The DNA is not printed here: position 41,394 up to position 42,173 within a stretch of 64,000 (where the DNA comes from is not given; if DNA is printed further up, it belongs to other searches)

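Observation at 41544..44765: P-type cation ATPase with an N-terminal PTS EIIA(Ntr)-like regulatory domain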

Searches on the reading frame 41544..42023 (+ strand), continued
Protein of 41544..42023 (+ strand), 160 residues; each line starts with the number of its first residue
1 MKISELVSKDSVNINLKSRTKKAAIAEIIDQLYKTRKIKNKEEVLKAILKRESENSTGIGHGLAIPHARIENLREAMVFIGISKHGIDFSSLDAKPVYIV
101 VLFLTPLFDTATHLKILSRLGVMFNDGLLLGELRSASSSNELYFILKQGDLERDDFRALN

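Call 45: search_protein_families(library=ncbifam, proteins=[P0145, P0150, P0153, P0158, P0160, P0163, P0166, P0170, P0171, P0131], max_evalue=0.00001)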
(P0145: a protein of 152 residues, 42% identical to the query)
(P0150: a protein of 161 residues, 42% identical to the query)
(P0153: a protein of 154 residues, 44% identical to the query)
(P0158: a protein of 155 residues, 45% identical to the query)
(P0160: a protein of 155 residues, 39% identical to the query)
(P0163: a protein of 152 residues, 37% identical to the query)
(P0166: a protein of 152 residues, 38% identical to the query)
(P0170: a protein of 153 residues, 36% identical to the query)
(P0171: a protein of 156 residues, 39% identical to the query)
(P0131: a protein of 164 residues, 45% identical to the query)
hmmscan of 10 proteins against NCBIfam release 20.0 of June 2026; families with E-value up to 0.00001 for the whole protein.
P0145 (152 aa): 8 families
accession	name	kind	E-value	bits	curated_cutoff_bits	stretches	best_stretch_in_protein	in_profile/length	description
TIGR00848.1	fruA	subfamily_domain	4.7e-30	104.1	103.5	1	6-131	1-127/129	fructose PTS transporter subunit IIA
TIGR01419.1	nitro_reg_IIA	equivalog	5.3e-28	97.7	138.7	1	3-147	2-144/145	PTS IIA-like nitrogen regulatory protein PtsN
NF008145.0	PRK10896.1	equivalog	1.1e-24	87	221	1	3-150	10-157/161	PTS IIA-like nitrogen regulatory protein PtsN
NF007293.0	PRK09765.1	equivalog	1.6e-21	76.5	763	1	1-149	2-152/639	PTS 2-O-a-mannosyl-D-glycerate transporter subunit IIABC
NF007389.0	PRK09913.1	equivalog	7.7e-21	74.6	151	1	4-148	1-144/148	PTS fructose transporter subunit IIA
NF008319.0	PRK11109.1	equivalog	1.7e-14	53.9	302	1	7-149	4-142/376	fused PTS fructose transporter subunit IIA/HPr protein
NF011663.0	PRK15083.1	subfamily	1.1e-10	40.2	589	1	7-149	497-637/639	PTS mannitol transporter subunit IICBA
NF010351.0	PRK13779.1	equivalog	1.7e-06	27.2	766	1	7-145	4-138/503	bifunctional PTS system fructose-specific transporter subunit IIA/HPr protein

P0150 (161 aa): 8 families
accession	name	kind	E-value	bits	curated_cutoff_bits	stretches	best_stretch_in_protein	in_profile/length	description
TIGR00848.1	fruA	subfamily_domain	1.4e-25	89.6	103.5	1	7-133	2-129/129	fructose PTS transporter subunit IIA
TIGR01419.1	nitro_reg_IIA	equivalog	6.8e-25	87.6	138.7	1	3-148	2-145/145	PTS IIA-like nitrogen regulatory protein PtsN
NF008145.0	PRK10896.1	equivalog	2.3e-23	82.7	221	1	1-149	8-156/161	PTS IIA-like nitrogen regulatory protein PtsN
NF007293.0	PRK09765.1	equivalog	7.7e-20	70.9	763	1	1-157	2-160/639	PTS 2-O-a-mannosyl-D-glycerate transporter subunit IIABC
NF007389.0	PRK09913.1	equivalog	1.2e-17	64.2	151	1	10-150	7-146/148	PTS fructose transporter subunit IIA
NF008319.0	PRK11109.1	equivalog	2.3e-11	43.6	302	1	9-154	6-147/376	fused PTS fructose transporter subunit IIA/HPr protein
NF011663.0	PRK15083.1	subfamily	1.3e-08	33.4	589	1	11-148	501-636/639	PTS mannitol transporter subunit IICBA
NF010351.0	PRK13779.1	equivalog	1.2e-06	27.7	766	1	16-147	13-140/503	bifunctional PTS system fructose-specific transporter subunit IIA/HPr protein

P0153 (154 aa): 7 families
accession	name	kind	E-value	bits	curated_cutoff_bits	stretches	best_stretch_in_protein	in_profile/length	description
TIGR00848.1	fruA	subfamily_domain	2e-30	105.3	103.5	1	7-135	2-129/129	fructose PTS transporter subunit IIA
TIGR01419.1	nitro_reg_IIA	equivalog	3.1e-22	79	138.7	1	3-149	2-144/145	PTS IIA-like nitrogen regulatory protein PtsN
NF007293.0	PRK09765.1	equivalog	7.3e-19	67.7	763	1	1-151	2-152/639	PTS 2-O-a-mannosyl-D-glycerate transporter subunit IIABC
NF008145.0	PRK10896.1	equivalog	1e-17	64.3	221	1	2-150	9-155/161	PTS IIA-like nitrogen regulatory protein PtsN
NF007389.0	PRK09913.1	equivalog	3.6e-17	62.7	151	1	7-150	4-144/148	PTS fructose transporter subunit IIA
NF008319.0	PRK11109.1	equivalog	5.7e-15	55.5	302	1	7-150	4-141/376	fused PTS fructose transporter subunit IIA/HPr protein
NF011663.0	PRK15083.1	subfamily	3.9e-09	35.1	589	1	7-150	497-636/639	PTS mannitol transporter subunit IICBA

P0158 (155 aa): 8 families
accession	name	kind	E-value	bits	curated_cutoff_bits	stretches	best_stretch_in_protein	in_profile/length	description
TIGR01419.1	nitro_reg_IIA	equivalog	7.4e-32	110.2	138.7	1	2-151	1-144/145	PTS IIA-like nitrogen regulatory protein PtsN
TIGR00848.1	fruA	subfamily_domain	3.2e-29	101.4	103.5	1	6-137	1-129/129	fructose PTS transporter subunit IIA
NF008145.0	PRK10896.1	equivalog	1.5e-24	86.5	221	1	2-153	9-156/161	PTS IIA-like nitrogen regulatory protein PtsN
NF007389.0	PRK09913.1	equivalog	2.3e-21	76.3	151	1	7-152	4-144/148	PTS fructose transporter subunit IIA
NF007293.0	PRK09765.1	equivalog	1.9e-18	66.3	763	1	1-152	2-151/639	PTS 2-O-a-mannosyl-D-glycerate transporter subunit IIABC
NF008319.0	PRK11109.1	equivalog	1.9e-11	43.9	302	1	7-152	4-141/376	fused PTS fructose transporter subunit IIA/HPr protein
NF011663.0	PRK15083.1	subfamily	6.6e-11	41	589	1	7-153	497-637/639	PTS mannitol transporter subunit IICBA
NF010351.0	PRK13779.1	equivalog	9.7e-08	31.3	766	1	7-153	4-142/503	bifunctional PTS system fructose-specific transporter subunit IIA/HPr protein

P0160 (155 aa): 7 families
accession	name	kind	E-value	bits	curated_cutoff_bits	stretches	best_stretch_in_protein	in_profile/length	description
TIGR00848.1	fruA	subfamily_domain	8.4e-34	116.3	103.5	1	7-134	2-129/129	fructose PTS transporter subunit IIA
TIGR01419.1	nitro_reg_IIA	equivalog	1.1e-28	100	138.7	1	2-148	1-144/145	PTS IIA-like nitrogen regulatory protein PtsN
NF008145.0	PRK10896.1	equivalog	1e-25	90.3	221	1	1-152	8-158/161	PTS IIA-like nitrogen regulatory protein PtsN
NF007389.0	PRK09913.1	equivalog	2.8e-25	89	151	1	7-149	4-144/148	PTS fructose transporter subunit IIA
NF007293.0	PRK09765.1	equivalog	9.2e-24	83.9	763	1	1-151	2-153/639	PTS 2-O-a-mannosyl-D-glycerate transporter subunit IIABC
NF008319.0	PRK11109.1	equivalog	1.3e-10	41.1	302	1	12-152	9-144/376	fused PTS fructose transporter subunit IIA/HPr protein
NF011663.0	PRK15083.1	subfamily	9.7e-08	30.5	589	1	12-150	502-637/639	PTS mannitol transporter subunit IICBA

P0163 (152 aa): 7 families
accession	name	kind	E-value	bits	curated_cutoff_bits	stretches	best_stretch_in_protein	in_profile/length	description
TIGR00848.1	fruA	subfamily_domain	6.9e-28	97.1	103.5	1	6-133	1-129/129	fructose PTS transporter subunit IIA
TIGR01419.1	nitro_reg_IIA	equivalog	9.1e-27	93.7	138.7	1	5-147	4-144/145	PTS IIA-like nitrogen regulatory protein PtsN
NF008145.0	PRK10896.1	equivalog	7.6e-21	74.5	221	1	15-150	22-157/161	PTS IIA-like nitrogen regulatory protein PtsN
NF007389.0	PRK09913.1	equivalog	1e-19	71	151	1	7-146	4-142/148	PTS fructose transporter subunit IIA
NF007293.0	PRK09765.1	equivalog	2.9e-18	65.7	763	1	2-148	3-151/639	PTS 2-O-a-mannosyl-D-glycerate transporter subunit IIABC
NF008319.0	PRK11109.1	equivalog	2.4e-11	43.6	302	1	7-149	4-142/376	fused PTS fructose transporter subunit IIA/HPr protein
NF011663.0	PRK15083.1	subfamily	1.9e-07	29.5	589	1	7-148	497-636/639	PTS mannitol transporter subunit IICBA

P0166 (152 aa): 8 families
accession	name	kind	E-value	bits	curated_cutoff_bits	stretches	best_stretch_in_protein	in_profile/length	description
TIGR00848.1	fruA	subfamily_domain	3.9e-25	88.2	103.5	1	6-131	2-128/129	fructose PTS transporter subunit IIA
TIGR01419.1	nitro_reg_IIA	equivalog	5.2e-20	71.8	138.7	1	2-139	2-136/145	PTS IIA-like nitrogen regulatory protein PtsN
NF007389.0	PRK09913.1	equivalog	2.8e-19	69.5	151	1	6-146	4-143/148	PTS fructose transporter subunit IIA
NF007293.0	PRK09765.1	equivalog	1.6e-16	60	763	1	7-148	9-152/639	PTS 2-O-a-mannosyl-D-glycerate transporter subunit IIABC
NF008145.0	PRK10896.1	equivalog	2.4e-13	50.1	221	1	3-147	11-155/161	PTS IIA-like nitrogen regulatory protein PtsN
NF008319.0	PRK11109.1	equivalog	2e-10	40.5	302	1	6-147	4-141/376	fused PTS fructose transporter subunit IIA/HPr protein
NF011663.0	PRK15083.1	subfamily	5e-08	31.4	589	1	6-148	497-637/639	PTS mannitol transporter subunit IICBA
NF010351.0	PRK13779.1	equivalog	1.3e-07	30.9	766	1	7-150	5-144/503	bifunctional PTS system fructose-specific transporter subunit IIA/HPr protein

P0170 (153 aa): 8 families
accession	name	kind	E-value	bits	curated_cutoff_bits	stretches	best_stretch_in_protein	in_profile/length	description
TIGR00848.1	fruA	subfamily_domain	4.4e-31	107.5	103.5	1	7-129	2-126/129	fructose PTS transporter subunit IIA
TIGR01419.1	nitro_reg_IIA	equivalog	4.6e-30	104.4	138.7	1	3-147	2-144/145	PTS IIA-like nitrogen regulatory protein PtsN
NF008145.0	PRK10896.1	equivalog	1.7e-23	83.1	221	1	3-150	10-157/161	PTS IIA-like nitrogen regulatory protein PtsN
NF007389.0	PRK09913.1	equivalog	1.4e-21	77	151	1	7-148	4-144/148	PTS fructose transporter subunit IIA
NF007293.0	PRK09765.1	equivalog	8.5e-20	70.8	763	1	2-150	3-153/639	PTS 2-O-a-mannosyl-D-glycerate transporter subunit IIABC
NF008319.0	PRK11109.1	equivalog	5.9e-11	42.3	302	1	12-149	9-142/376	fused PTS fructose transporter subunit IIA/HPr protein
NF011663.0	PRK15083.1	subfamily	1.9e-09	36.1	589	1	10-149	500-637/639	PTS mannitol transporter subunit IICBA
NF007358.0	PRK09854.1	equivalog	1.9e-06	28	192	1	1-148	1-146/147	PTS mannitol transporter subunit IIA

P0171 (156 aa): 7 families
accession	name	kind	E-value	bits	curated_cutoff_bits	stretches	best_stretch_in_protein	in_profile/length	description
TIGR00848.1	fruA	subfamily_domain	4e-28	97.9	103.5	1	6-135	1-129/129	fructose PTS transporter subunit IIA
TIGR01419.1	nitro_reg_IIA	equivalog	2.9e-26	92.1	138.7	1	3-150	2-145/145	PTS IIA-like nitrogen regulatory protein PtsN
NF007389.0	PRK09913.1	equivalog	2.2e-23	82.8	151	1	7-144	4-139/148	PTS fructose transporter subunit IIA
NF008145.0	PRK10896.1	equivalog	8.6e-23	80.8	221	1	6-152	13-157/161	PTS IIA-like nitrogen regulatory protein PtsN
NF007293.0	PRK09765.1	equivalog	4.8e-20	71.6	763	1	3-153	4-154/639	PTS 2-O-a-mannosyl-D-glycerate transporter subunit IIABC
NF008319.0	PRK11109.1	equivalog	5.5e-13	49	302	1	7-151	4-142/376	fused PTS fructose transporter subunit IIA/HPr protein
NF011663.0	PRK15083.1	subfamily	4.7e-08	31.5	589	1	7-150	497-636/639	PTS mannitol transporter subunit IICBA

P0131 (164 aa): 6 families
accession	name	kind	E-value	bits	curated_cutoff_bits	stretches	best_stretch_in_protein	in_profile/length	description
TIGR00848.1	fruA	subfamily_domain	8.5e-22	77.4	103.5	1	10-123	5-119/129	fructose PTS transporter subunit IIA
NF008145.0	PRK10896.1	equivalog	8.5e-21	74.3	221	1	27-150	33-157/161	PTS IIA-like nitrogen regulatory protein PtsN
TIGR01419.1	nitro_reg_IIA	equivalog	1.3e-20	73.7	138.7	1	26-147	24-144/145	PTS IIA-like nitrogen regulatory protein PtsN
NF007389.0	PRK09913.1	equivalog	3.7e-17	62.6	151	1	10-146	7-142/148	PTS fructose transporter subunit IIA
NF007293.0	PRK09765.1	equivalog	1.7e-15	56.6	763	1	3-152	4-155/639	PTS 2-O-a-mannosyl-D-glycerate transporter subunit IIABC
NF008319.0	PRK11109.1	equivalog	9.5e-06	25.1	302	0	25-149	22-142/376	fused PTS fructose transporter subunit IIA/HPr protein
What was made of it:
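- On PtsN / EIIA(Ntr) equivalog (TIGR01419, PRK10896): The nearest free-standing relatives also fail (call 45), so the models may be biased towards Proteobacteria.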

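Call 64: search_solved_structures(query=window:41544-42008:+, max_evalue=0.001, show_alignments=2)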
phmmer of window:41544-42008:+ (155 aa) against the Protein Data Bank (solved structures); distinct sequences matched with E-value up to 0.001: 4.
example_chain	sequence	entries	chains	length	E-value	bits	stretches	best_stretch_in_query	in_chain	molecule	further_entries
1a6j_A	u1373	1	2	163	3.5e-18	69.4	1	2-148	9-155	NITROGEN REGULATORY IIA PROTEIN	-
2a0j_A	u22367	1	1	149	8.3e-14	55.2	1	11-147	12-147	PTS system, nitrogen regulatory IIA protein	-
4gqx_A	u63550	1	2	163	5e-13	52.7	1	4-148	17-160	PTS IIA-like nitrogen-regulatory protein PtsN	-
3urr_A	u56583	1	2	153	5.2e-13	52.7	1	5-148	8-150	PTS IIA-like nitrogen-regulatory protein PtsN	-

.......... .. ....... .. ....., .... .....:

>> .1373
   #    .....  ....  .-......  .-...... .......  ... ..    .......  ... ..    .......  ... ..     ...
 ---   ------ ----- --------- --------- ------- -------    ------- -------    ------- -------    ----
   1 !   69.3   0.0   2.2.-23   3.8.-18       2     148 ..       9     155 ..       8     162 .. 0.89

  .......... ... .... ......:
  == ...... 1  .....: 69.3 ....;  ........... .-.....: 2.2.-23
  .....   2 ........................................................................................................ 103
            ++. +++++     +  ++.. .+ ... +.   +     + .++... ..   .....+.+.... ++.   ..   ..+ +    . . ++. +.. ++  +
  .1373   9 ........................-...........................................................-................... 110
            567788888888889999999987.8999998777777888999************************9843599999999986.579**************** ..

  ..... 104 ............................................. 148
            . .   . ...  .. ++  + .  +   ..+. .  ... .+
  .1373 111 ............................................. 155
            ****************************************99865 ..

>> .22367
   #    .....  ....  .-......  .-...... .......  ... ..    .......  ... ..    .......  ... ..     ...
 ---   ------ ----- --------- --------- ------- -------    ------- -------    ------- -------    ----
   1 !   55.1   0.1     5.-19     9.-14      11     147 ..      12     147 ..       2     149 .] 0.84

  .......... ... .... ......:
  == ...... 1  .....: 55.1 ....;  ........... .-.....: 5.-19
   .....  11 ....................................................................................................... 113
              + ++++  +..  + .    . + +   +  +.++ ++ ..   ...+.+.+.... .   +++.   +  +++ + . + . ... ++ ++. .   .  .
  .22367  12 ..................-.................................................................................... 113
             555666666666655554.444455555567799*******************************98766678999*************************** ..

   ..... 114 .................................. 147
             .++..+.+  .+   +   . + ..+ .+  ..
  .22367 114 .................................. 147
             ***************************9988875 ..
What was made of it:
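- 41559..41987 (+): PTS EIIA type-2 (PtsN-like) domain, aa 6-148. PDB sequence hits are PtsN only: 1A6J, 2A0J, 4GQX, 3URR (call 64).
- On PTS EIIA type-2 domain (Pfam PF00359): His67 aligns with the AIPH motif of E. coli PtsN (call 64).
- Closest known: PtsN / EIIA. Same: These are the only solved structures matched by sequence (call 64).
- The EIIA domain resembles PtsN specifically, and His67 aligns with the AIPH phospho-His motif of E. coli PtsN (call 64).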

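Call 80: find_encoding_contigs(protein=P0207, flank=6000, max_places=3)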
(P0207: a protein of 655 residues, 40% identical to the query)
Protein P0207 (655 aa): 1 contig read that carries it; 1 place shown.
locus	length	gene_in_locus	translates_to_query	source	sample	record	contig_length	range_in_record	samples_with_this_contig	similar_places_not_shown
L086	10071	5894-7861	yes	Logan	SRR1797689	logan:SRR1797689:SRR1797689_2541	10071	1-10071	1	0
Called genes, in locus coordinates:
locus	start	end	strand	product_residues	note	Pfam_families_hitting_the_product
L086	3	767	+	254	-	?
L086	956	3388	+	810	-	PF03030:H_PPase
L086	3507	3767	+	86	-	PF13240:Zn_Ribbon_1 (faint), PF12773:DZR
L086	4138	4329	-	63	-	PF01165:Ribosomal_S21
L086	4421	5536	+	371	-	PF02885:Glycos_trans_3N, PF00591:Glycos_transf_3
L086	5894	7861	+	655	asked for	PF13520:AA_permease_2, PF00324:AA_permease, PF00359:PTS_EIIA_2, PF00690:Cation_ATPase_N, PF00122:E1-E2_ATPase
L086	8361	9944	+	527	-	PF13246:Cation_ATPase, PF00702:Hydrolase, PF00689:Cation_ATPase_C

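Call 84: find_encoding_contigs(protein=P0213, flank=4000, max_places=3)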
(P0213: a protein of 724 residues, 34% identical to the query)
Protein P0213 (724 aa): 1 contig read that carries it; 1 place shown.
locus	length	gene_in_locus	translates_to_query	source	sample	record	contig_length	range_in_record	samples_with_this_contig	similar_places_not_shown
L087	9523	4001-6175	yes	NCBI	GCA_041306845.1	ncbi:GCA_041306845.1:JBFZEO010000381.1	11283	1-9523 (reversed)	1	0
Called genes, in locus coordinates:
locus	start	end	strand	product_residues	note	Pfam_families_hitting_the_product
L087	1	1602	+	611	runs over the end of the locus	PF17202:sCache_3_3 (weak), PF07228:SpoIIE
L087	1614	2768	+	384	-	PF04015:DUF362, PF13484:Fer4_16 (faint), PF00037:Fer4 (weak), PF12797:Fer4_2 (weak), PF13237:Fer4_10, PF14697:Fer4_21 (weak), PF12838:Fer4_7 (weak)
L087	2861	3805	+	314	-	-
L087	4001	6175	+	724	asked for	PF00999:Na_H_Exchanger, PF00359:PTS_EIIA_2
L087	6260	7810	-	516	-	PF23952:LRR_EndoS (faint), PF23598:LRR_14, PF12799:LRR_4 (weak), PF25019:LRR_R13L1-DRL21 (faint), PF12799:LRR_4, PF13855:LRR_8 (weak), PF25013:LRR_Zer-1 (weak)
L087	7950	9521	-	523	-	?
